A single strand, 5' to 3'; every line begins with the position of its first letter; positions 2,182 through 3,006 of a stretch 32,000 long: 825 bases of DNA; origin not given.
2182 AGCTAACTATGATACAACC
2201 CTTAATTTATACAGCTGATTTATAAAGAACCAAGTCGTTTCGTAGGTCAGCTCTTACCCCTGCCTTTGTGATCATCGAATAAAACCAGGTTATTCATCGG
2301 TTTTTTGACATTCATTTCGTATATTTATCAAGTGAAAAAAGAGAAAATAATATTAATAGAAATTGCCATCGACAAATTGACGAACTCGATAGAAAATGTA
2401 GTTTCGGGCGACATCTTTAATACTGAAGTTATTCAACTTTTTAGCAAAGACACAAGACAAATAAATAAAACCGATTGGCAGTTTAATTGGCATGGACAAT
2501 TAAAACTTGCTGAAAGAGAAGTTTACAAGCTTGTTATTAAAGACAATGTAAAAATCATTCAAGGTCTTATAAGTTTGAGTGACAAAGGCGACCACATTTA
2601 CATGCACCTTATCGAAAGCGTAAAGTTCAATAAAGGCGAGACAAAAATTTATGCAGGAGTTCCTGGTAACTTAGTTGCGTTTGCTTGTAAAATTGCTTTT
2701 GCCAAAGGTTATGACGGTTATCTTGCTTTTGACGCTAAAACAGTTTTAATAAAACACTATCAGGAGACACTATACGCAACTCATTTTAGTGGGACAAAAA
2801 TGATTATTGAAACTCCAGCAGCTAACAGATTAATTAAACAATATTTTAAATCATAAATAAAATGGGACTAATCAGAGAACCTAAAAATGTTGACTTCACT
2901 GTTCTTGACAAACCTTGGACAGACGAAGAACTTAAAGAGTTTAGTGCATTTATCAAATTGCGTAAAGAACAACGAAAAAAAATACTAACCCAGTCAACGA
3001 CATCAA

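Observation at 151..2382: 159-bp direct repeats bracket the GmrSD-like gene and duplicate the 5' end of the downstream gene, giving a cassette-capture footprint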

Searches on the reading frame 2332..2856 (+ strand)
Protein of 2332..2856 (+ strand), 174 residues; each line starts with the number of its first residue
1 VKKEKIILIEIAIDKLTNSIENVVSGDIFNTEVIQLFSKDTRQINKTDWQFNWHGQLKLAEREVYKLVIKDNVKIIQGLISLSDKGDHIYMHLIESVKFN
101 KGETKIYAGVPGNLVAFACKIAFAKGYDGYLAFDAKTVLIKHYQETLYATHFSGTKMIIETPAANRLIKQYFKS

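Call 8: search_protein_families(library=pfam, proteins=[window:2332-2856:+], max_evalue=0.01)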
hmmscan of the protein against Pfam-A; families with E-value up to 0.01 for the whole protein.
window:2332-2856:+ (174 aa): 0 families

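Call 12: search_protein_families(library=padloc, proteins=[window:2332-2856:+], max_evalue=1)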
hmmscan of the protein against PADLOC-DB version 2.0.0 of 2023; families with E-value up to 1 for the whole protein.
window:2332-2856:+ (174 aa): 0 families

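Call 13: find_encoding_contigs(protein=window:2332-2856:+, flank=10000, max_places=10)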
Protein window:2332-2856:+ (174 aa): 4 contigs read that carry it; 4 places shown.
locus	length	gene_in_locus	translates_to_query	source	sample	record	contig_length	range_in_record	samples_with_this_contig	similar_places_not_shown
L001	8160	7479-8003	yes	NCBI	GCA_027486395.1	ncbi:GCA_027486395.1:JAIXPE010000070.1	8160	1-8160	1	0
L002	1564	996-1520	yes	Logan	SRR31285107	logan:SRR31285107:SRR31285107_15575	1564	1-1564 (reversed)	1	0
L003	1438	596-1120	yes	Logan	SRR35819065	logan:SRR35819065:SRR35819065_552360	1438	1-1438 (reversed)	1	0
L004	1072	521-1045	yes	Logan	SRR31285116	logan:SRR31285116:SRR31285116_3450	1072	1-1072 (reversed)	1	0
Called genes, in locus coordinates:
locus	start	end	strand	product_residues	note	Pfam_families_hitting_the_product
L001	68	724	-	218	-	-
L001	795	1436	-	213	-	PF00027:cNMP_binding (weak)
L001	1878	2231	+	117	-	-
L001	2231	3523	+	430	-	PF13657:Couple_hipA, PF07804:HipA_C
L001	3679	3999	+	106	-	PF01022:HTH_5, PF12840:HTH_20, PF24033:DUF7342 (faint)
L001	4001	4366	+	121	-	PF08327:AHSA1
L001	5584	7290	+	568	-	PF03235:GmrSD_N, PF07510:GmrSD_C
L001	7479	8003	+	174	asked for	-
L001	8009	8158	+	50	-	?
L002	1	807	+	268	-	?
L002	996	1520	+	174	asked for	-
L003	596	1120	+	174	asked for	-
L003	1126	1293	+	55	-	-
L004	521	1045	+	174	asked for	-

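Call 17: find_homologous_proteins(query=window:2332-2856:+)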
Query window:2332-2856:+ (174 aa): 7443 proteins with E <= 0.001 among 7476 candidates; the best 120 are listed.
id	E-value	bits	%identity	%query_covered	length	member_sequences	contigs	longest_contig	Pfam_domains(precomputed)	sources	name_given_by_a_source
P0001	3.6e-109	380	100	100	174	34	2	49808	-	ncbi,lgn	-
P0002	4.7e-100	350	90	100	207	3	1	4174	-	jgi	jgi:hypothetical protein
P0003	5.5e-98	344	89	100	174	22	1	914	-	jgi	jgi:hypothetical protein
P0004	2.3e-97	342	89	100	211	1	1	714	-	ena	-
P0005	1.0e-96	340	89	100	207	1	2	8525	-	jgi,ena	jgi:hypothetical protein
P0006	1.1e-96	339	89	100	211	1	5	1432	-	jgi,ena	jgi:hypothetical protein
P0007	1.1e-96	339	89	100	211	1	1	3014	-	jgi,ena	-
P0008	1.2e-96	339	87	100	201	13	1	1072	-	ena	-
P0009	4.0e-96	338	86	100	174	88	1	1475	-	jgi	jgi:hypothetical protein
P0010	5.4e-96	337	88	100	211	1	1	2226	-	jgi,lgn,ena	-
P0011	7.3e-96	337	88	100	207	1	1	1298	-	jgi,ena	-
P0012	7.8e-96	337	88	100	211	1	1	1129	-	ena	-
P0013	9.0e-96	336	88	100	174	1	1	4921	-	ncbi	-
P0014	2.2e-95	335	88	100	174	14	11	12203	-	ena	-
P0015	2.7e-95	335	87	100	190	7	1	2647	-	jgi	jgi:hypothetical protein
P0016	2.0e-94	332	86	100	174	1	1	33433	-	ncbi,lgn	-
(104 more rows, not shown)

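Call 18: find_encoding_contigs(protein=P0016, flank=6000, max_places=4)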
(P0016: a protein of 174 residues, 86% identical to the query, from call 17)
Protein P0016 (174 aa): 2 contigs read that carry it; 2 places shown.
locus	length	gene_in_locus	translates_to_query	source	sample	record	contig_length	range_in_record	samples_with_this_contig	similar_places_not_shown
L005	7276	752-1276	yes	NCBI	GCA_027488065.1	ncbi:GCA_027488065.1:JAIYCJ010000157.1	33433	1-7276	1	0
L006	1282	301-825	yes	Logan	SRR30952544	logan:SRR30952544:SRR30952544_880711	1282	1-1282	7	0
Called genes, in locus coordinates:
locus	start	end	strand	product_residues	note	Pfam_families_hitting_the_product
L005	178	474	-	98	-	-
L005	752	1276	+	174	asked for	-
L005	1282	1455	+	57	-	-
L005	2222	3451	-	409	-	PF00180:Iso_dh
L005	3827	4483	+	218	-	PF02666:PS_Dcarbxylase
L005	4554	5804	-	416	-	PF07804:HipA_C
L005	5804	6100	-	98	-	PF13560:HTH_31 (weak), PF12844:HTH_19 (weak), PF01381:HTH_3 (weak)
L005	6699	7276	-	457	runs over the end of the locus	PF01637:ATPase_2 (faint), PF13401:AAA_22 (faint), PF13173:AAA_14, PF13635:DUF4143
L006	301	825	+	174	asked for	-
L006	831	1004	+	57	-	-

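Call 19: find_encoding_contigs(protein=P0014, flank=6000, max_places=8)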
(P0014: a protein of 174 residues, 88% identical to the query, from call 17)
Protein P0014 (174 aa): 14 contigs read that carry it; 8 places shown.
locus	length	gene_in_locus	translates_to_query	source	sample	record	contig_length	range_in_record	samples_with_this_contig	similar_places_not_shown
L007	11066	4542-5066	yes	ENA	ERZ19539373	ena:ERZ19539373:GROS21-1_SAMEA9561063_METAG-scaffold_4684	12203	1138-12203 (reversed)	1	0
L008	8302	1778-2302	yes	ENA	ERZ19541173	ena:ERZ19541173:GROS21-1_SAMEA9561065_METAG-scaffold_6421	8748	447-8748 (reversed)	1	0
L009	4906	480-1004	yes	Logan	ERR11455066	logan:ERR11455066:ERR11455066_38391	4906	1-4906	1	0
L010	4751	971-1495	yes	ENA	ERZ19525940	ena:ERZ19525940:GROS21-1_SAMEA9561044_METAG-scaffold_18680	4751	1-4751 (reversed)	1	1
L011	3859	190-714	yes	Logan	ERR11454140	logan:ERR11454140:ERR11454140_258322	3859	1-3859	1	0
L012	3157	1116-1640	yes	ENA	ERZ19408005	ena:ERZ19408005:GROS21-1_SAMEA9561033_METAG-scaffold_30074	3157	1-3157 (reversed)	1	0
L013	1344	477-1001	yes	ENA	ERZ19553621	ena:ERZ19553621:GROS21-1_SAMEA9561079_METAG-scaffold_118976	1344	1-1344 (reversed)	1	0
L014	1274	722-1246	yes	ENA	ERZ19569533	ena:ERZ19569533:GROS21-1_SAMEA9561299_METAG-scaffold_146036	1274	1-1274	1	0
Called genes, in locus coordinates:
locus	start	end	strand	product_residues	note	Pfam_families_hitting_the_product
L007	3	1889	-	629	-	?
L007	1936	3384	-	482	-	PF00171:Aldedh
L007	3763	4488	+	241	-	PF08436:DXP_redisom_C, PF13288:DXPR_C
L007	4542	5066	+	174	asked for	-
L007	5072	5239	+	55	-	-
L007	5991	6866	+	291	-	PF12895:ANAPC3 (faint), PF00515:TPR_1 (faint), PF13424:TPR_12 (faint), PF13431:TPR_17 (faint), PF07719:TPR_2 (faint), PF13174:TPR_6 (faint), PF13181:TPR_8 (faint), PF14559:TPR_19 (faint), +2 more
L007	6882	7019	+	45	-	-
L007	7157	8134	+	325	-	PF13385:Laminin_G_3, PF18962:Por_Secre_tail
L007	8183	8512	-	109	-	-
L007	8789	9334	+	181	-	-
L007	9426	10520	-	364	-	PF03484:B5, PF17759:tRNA_synthFbeta, PF03147:FDX-ACB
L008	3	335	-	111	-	?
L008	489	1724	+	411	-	PF02670:DXP_reductoisom, PF08436:DXP_redisom_C, PF13288:DXPR_C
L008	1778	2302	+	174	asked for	-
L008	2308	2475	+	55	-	-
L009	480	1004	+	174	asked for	-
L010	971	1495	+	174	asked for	-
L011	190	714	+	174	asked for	-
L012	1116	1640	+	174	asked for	-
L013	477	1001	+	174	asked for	-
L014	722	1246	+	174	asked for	-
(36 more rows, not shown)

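Call 20: find_encoding_contigs(protein=P0005, flank=6000, max_places=4)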
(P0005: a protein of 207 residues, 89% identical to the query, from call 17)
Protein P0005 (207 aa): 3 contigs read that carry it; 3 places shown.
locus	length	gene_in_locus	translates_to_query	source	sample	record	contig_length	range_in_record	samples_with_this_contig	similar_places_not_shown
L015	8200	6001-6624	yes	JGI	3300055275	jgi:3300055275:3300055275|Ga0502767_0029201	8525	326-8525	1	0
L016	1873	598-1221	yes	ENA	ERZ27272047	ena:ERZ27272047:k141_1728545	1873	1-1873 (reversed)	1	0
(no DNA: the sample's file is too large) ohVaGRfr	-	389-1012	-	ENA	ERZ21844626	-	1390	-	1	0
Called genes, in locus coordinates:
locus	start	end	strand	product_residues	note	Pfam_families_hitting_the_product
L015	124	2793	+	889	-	PF01170:UPF0020 (faint), PF01555:N6_N4_Mtase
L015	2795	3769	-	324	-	-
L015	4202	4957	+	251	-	PF14081:DUF4262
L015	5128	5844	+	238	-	PF05721:PhyH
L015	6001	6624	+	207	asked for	-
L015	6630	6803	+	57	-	-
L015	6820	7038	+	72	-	-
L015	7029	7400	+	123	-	-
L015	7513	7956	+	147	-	PF14136:DUF4303 (weak)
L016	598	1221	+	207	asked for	-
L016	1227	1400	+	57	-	-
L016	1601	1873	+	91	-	?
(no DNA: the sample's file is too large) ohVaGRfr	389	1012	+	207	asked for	-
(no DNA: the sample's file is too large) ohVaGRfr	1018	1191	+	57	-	-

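Call 30: list_cluster_members(proteins=[P0001])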
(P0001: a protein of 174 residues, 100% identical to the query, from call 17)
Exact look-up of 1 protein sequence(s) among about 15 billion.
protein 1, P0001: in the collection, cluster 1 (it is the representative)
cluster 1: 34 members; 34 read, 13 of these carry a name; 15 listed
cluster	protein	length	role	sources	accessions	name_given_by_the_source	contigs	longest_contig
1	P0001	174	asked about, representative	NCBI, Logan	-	-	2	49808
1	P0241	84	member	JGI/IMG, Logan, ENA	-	hypothetical protein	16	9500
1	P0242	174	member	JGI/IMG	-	hypothetical protein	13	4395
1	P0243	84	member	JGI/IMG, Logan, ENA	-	hypothetical protein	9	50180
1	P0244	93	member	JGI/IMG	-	hypothetical protein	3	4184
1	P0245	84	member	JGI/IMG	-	hypothetical protein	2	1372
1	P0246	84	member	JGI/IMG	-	hypothetical protein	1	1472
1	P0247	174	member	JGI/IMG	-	hypothetical protein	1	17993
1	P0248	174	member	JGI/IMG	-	hypothetical protein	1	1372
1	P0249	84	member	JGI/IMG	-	hypothetical protein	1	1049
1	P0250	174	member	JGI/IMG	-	hypothetical protein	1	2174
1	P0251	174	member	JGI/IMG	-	hypothetical protein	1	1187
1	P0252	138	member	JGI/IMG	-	hypothetical protein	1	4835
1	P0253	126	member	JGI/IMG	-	hypothetical protein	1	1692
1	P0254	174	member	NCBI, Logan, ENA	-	-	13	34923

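Call 32: find_encoding_contigs(protein=P0254, flank=8000, max_places=10)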
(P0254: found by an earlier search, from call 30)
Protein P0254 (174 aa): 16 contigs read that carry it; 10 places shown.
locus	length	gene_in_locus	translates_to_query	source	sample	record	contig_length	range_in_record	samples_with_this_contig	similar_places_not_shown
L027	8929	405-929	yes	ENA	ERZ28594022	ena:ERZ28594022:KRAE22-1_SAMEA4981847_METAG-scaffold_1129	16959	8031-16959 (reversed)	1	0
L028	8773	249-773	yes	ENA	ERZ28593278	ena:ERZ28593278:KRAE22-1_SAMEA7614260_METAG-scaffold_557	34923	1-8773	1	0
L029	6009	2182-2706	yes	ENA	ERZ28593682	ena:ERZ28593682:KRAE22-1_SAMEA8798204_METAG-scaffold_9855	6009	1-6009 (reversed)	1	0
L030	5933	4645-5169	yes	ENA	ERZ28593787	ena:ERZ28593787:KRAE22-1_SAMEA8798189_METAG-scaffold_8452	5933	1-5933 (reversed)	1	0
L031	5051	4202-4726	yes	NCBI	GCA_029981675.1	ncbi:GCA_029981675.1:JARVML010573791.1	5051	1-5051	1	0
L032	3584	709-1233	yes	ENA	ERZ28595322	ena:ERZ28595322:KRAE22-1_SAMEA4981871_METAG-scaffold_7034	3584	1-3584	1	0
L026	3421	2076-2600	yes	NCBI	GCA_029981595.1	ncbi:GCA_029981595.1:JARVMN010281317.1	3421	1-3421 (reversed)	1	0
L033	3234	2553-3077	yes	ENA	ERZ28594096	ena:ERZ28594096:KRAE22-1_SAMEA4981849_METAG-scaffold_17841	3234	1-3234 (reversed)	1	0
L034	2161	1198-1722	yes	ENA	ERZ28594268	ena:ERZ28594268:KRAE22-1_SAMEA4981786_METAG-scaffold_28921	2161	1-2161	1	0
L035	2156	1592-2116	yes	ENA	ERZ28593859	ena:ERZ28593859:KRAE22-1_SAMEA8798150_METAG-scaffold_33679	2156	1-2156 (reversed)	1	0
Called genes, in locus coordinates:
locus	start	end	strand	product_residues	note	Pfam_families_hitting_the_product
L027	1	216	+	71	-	?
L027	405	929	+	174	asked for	-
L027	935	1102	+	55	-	-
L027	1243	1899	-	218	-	PF00501:AMP-binding, PF13193:AMP-binding_C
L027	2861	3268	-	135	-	PF01242:PTPS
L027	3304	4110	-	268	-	PF00459:Inositol_P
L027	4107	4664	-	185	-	PF00156:Pribosyltran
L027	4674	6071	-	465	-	PF04389:Peptidase_M28, PF01546:Peptidase_M20 (faint)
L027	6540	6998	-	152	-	-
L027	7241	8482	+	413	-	PF12704:MacB_PCD, PF02687:FtsX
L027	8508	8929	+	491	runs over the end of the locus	PF01943:Polysacc_synt, PF13440:Polysacc_synt_3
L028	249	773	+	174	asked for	-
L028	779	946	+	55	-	-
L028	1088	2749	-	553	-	PF00501:AMP-binding, PF13193:AMP-binding_C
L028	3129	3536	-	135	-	PF01242:PTPS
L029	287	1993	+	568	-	PF03235:GmrSD_N, PF07510:GmrSD_C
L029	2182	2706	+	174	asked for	-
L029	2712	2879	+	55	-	-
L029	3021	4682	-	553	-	PF00501:AMP-binding, PF13193:AMP-binding_C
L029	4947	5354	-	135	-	PF01242:PTPS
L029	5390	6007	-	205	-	?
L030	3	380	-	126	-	?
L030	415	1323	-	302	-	PF00533:BRCT (weak)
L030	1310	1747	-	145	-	PF07719:TPR_2 (faint)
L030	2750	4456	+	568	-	PF03235:GmrSD_N, PF07510:GmrSD_C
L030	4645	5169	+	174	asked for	-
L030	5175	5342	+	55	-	-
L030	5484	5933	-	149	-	?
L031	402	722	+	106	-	PF01022:HTH_5, PF12840:HTH_20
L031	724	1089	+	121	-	PF08327:AHSA1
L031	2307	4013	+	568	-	PF03235:GmrSD_N, PF07510:GmrSD_C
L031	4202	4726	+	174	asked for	-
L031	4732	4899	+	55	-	-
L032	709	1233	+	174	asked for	-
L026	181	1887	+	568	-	PF03235:GmrSD_N, PF07510:GmrSD_C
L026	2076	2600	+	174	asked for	-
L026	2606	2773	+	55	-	-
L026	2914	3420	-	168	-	?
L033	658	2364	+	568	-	PF03235:GmrSD_N, PF07510:GmrSD_C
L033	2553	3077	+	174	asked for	-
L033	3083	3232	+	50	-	?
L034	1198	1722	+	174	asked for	-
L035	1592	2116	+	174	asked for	-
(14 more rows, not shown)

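Call 38: find_related_loci(query=window:2332-2856:+, collection=genome_contigs, flank=6000)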
Query window:2332-2856:+ (174 aa) in genome_contigs; peptide patterns used: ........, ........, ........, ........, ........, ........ (x = any residue, [..] = any of these).
537 stretches matched a pattern; 86 encode a relative of the query (tblastn E <= 1e-3); the best 80 are kept; 80 distinct loci.
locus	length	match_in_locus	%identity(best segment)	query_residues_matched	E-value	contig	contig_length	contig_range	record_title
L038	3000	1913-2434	90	1-174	1e-108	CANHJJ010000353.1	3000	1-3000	MAG: Bacteroidetes bacterium isolate RE-23may17-51 genome assembly, contig: RE-23may17-C297517, whole genome shotgun seq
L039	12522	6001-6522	88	1-174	5e-103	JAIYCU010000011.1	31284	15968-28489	MAG: Bacteroidetes bacterium isolate H1_MAG_00011 pond_H1_MAG_00011_000000000005, whole genome shotgun sequence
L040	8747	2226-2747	87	1-174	2e-102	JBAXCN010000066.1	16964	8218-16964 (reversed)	MAG: Bacteroidota bacterium isolate ELA194 MAG194_66, whole genome shotgun sequence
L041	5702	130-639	84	3-172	3e-96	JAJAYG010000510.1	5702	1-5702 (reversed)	MAG: Chitinophagales bacterium isolate CAN_BIN04 c_000000184724, whole genome shotgun sequence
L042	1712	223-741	79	1-173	7e-100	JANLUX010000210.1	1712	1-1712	MAG: Bacteroidota bacterium isolate OTE_21_metabat_266 OTE_21_k141_1677834, whole genome shotgun sequence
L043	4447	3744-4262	79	1-173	2e-94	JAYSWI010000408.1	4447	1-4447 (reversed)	MAG: Flavobacteriales bacterium isolate GFS_12931 GFS_12931_407, whole genome shotgun sequence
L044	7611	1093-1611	79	1-173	1e-93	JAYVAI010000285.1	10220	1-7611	MAG: Cyclobacteriaceae bacterium isolate GL24_UP_concoct_27 GL24_UP_concoct_27_284, whole genome shotgun sequence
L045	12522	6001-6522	79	1-174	5e-93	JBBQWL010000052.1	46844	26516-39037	MAG: Chitinophagales bacterium isolate Co_metawrap_2054 Cmw_2054_k141_17182891_length_46844_cov_13.9989, whole genome sh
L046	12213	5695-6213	76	1-173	2e-92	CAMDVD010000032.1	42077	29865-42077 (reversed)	MAG: Chitinophaga pinensis isolate MaE-04nov19-174 genome assembly, contig: MaE-04nov19-C893, whole genome shotgun seque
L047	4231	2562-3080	78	1-173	2e-92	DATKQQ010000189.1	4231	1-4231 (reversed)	MAG TPA_asm: Hanamia sp. isolate SMAG_U14006 k141_604263, whole genome shotgun sequence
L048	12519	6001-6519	78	1-173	4e-92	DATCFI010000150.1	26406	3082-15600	MAG TPA_asm: Hanamia sp. isolate SMAG_U7776 k141_153266, whole genome shotgun sequence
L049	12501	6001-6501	80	7-173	6e-92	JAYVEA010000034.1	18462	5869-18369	MAG: Chitinophagales bacterium isolate GL34_UP_metabat_133 GL34_UP_metabat_133_33, whole genome shotgun sequence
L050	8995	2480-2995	77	3-174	9e-92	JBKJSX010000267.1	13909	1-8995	MAG: Chitinophagaceae bacterium isolate ant_bin.6 S1Ck117_5500581_flag_0_multi_15.2993_len_13909, whole genome shotgun s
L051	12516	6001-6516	79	1-172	2e-91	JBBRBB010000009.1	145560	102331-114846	MAG: Chitinophagales bacterium isolate Co_metawrap_2324 Cmw_2324_k141_28003748_length_145560_cov_21.9988, whole genome s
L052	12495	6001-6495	79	8-172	6e-91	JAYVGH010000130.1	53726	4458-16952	MAG: Bacteroidota bacterium isolate GL46_Up_concoct_104 GL46_Up_concoct_104_129, whole genome shotgun sequence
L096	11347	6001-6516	53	3-173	1e-59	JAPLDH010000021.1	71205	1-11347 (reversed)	MAG: Bacteroidetes bacterium isolate LacPavin_0419_WC90_MAG_42_101 LacPavin_0419_WC90_scaffold_1109129, whole genome sho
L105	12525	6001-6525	54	1-174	2e-55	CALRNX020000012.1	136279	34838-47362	MAG: Chitinophaga pinensis isolate JJ-KL21111-146-3-mx-bin594 genome assembly, contig: JJ-KL21111-146-C29, whole genome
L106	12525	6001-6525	51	1-174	5e-55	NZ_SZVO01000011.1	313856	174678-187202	Dyadobacter frigoris strain AR-3-8 contig11, whole genome shotgun sequence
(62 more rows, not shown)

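Call 47: search_protein_families(library=pfam, proteins=[L039:708-2045:-, L039:2878-3765:-, L039:3815-4648:+, L039:4962-5828:+, L039:8744-10045:-, L096:1187-2821:+, L096:3238-4335:+, L096:7445-8599:+, L105:2407-3303:+, L105:7541-8584:+], max_evalue=0.001)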
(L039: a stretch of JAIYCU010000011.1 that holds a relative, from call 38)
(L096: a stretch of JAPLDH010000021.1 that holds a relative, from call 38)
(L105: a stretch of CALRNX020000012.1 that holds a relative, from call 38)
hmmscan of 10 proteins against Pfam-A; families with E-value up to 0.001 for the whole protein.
L039:708-2045:- (445 aa): 3 families
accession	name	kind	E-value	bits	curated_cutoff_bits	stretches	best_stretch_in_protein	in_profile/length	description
PF08245.18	Mur_ligase_M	-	3.6e-16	60.2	24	1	108-284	1-199/200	Mur ligase middle domain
PF02875.26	Mur_ligase_C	-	2.9e-07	31.8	28.4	1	308-436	2-127/127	Mur ligase, glutamate ligase domain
PF01225.30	Mur_ligase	-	2.1e-05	25.2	21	1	2-100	1-91/95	Mur ligase family, catalytic domain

L039:2878-3765:- (295 aa): 2 families
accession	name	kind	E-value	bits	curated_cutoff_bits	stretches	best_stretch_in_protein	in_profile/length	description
PF03544.19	TonB_C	-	4.2e-17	62.8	24.6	1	218-294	3-79/79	Gram-negative bacterial TonB protein C-terminal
PF07661.19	MORN_2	-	4.8e-09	35.9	29.6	0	84-104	2-22/22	MORN repeat variant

L039:3815-4648:+ (277 aa): 1 family
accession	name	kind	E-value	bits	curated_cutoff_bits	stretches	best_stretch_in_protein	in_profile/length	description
PF00753.33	Lactamase_B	-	2.2e-15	57.6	22.7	1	45-252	8-196/196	Metallo-beta-lactamase superfamily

L039:4962-5828:+ (288 aa): 0 families

L039:8744-10045:- (433 aa): 2 families
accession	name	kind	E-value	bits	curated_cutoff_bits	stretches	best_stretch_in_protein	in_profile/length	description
PF00112.29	Peptidase_C1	-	2.1e-10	41.5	20.7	1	42-245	12-198/220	Papain family cysteine protease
PF13529.12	Peptidase_C39_2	-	9.1e-06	26.7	24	1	153-237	72-143/143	Peptidase_C39 like family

L096:1187-2821:+ (544 aa): 3 families
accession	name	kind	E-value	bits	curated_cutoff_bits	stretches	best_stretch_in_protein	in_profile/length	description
PF00589.27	Phage_integrase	-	1.1e-42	146.2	27.1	1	379-528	17-170/172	Phage integrase family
PF13495.12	Phage_int_SAM_4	-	1.7e-13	51.2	27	1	278-346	12-80/85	Phage integrase, N-terminal SAM-like domain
PF16795.10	Phage_integr_3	-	2.5e-05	24.7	27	1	368-520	3-140/161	Archaeal phage integrase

L096:3238-4335:+ (365 aa): 2 families
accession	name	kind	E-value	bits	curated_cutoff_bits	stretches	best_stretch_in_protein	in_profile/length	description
PF13776.11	DUF4172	-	6.4e-32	110.1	25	1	4-85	1-82/82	Domain of unknown function (DUF4172)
PF02661.23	Fic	-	1.8e-16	61.2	24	1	114-222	1-93/93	Fic/DOC family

L096:7445-8599:+ (384 aa): 0 families

L105:2407-3303:+ (298 aa): 1 family
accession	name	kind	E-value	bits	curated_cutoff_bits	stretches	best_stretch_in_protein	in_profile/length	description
PF03544.19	TonB_C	-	9.4e-08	32.8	24.6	1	229-292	15-79/79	Gram-negative bacterial TonB protein C-terminal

L105:7541-8584:+ (347 aa): 0 families
